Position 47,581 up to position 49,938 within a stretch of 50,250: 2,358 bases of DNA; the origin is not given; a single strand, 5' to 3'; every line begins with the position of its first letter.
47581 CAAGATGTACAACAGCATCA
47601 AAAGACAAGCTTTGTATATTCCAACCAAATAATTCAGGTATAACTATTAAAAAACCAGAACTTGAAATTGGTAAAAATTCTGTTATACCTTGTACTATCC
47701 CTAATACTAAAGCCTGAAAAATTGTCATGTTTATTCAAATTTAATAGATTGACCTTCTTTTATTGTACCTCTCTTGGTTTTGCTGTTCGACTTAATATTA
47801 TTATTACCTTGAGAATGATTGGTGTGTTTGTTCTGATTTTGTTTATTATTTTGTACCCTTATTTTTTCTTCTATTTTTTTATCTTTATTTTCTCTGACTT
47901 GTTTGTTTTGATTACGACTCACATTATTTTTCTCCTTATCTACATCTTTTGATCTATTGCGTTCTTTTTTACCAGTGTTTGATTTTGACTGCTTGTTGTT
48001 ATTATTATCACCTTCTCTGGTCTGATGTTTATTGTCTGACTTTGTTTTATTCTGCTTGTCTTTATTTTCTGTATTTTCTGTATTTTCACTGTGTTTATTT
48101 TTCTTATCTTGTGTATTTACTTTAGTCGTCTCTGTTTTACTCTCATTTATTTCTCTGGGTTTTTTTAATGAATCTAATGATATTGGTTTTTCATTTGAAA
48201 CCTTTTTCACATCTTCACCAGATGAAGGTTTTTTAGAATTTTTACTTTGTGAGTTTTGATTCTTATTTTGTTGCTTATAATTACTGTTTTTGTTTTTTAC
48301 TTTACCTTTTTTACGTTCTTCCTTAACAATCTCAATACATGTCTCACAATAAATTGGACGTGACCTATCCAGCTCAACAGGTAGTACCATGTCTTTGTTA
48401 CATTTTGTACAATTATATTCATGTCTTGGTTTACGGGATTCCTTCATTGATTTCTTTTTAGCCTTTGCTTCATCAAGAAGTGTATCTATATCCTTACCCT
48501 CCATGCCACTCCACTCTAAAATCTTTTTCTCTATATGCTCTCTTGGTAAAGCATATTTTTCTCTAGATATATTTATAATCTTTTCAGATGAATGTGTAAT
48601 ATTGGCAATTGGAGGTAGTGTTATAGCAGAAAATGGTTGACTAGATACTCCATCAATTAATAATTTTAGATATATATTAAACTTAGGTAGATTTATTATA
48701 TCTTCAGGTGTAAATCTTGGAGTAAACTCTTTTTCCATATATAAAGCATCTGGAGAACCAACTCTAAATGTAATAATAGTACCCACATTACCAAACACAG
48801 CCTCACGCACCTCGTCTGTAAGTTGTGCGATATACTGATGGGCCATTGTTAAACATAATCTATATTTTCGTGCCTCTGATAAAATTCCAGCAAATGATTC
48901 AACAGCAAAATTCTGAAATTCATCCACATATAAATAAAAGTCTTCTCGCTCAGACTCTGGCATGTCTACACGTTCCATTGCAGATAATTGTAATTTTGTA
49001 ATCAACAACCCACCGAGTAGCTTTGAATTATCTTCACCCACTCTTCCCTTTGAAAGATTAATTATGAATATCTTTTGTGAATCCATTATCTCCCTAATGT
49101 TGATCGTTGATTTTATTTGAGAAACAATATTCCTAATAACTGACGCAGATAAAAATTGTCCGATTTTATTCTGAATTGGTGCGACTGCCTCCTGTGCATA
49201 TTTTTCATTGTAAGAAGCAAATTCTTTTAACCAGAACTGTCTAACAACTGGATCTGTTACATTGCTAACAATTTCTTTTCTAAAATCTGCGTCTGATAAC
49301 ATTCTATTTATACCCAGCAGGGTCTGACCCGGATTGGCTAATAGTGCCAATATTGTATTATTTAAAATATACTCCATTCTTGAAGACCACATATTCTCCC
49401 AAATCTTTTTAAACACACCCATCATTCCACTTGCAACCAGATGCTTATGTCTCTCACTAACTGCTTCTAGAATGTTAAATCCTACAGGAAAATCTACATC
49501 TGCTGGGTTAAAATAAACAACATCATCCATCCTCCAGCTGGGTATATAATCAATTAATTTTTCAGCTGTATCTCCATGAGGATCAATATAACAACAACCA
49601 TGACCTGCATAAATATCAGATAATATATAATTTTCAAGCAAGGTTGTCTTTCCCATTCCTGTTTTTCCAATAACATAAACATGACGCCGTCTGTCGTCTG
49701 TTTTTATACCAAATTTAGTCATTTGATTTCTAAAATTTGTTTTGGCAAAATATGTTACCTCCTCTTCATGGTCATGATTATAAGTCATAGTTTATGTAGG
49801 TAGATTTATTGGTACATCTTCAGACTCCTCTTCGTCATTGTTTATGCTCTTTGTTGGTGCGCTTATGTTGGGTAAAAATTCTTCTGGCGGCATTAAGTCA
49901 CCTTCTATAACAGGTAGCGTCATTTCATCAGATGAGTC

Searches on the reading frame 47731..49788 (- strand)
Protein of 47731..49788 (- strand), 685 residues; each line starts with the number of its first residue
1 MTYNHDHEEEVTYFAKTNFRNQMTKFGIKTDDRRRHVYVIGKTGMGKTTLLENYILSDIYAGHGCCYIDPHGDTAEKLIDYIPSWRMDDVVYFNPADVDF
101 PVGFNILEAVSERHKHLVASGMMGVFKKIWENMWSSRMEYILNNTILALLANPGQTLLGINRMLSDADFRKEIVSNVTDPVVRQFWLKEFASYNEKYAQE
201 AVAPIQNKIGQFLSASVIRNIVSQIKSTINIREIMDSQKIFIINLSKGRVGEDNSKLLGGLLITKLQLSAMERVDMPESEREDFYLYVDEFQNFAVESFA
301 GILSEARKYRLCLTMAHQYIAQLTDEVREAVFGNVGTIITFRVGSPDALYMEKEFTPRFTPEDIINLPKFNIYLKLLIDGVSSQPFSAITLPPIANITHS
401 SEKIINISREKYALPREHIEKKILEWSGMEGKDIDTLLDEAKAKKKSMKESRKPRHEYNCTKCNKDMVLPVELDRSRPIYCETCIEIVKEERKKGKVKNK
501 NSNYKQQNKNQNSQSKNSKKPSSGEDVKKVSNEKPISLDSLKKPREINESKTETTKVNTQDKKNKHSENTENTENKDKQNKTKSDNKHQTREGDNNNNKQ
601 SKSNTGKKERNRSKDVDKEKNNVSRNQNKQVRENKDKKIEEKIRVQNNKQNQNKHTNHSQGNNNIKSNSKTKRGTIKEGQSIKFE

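Call 57: search_protein_families(library=ncbifam, proteins=[window:47731-49788:-], max_evalue=0.00001)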
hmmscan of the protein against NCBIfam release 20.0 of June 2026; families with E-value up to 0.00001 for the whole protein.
window:47731-49788:- (685 aa): 3 families
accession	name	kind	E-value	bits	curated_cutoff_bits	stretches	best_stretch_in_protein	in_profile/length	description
TIGR03743.1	SXT_TraD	subfamily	3.1e-08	32.5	366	1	28-74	169-215/636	conjugative transfer system coupling protein TraD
NF041447.1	TrbC_conju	equivalog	1.3e-06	27.1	800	0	17-71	112-166/685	F-type conjugative transfer protein TrbC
TIGR03754.1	conj_TOL_TraD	equivalog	3.9e-06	25.6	647.55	0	28-74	174-220/643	type IV conjugative transfer system coupling protein TraD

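Call 84: search_protein_families(library=pfam, proteins=[window:47731-49788:-], max_evalue=0.001)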
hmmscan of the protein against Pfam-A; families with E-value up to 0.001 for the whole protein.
window:47731-49788:- (685 aa): 3 families
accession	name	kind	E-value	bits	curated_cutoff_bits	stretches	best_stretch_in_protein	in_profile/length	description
PF10412.15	TrwB_AAD_bind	-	1.6e-11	44.2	20.5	1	27-343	8-310/387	Type IV secretion-system coupling protein DNA-binding domain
PF12696.13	TraG-D_C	-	2.3e-05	24.7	22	1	285-347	3-70/126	TraM recognition site of TraD and TraG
PF13401.12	AAA_22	-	0.00082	20.1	27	0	33-73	4-44/130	AAA domain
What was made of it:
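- A VirD4/TrwB-type coupling protein is encoded at 47731-49788 (call 84).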
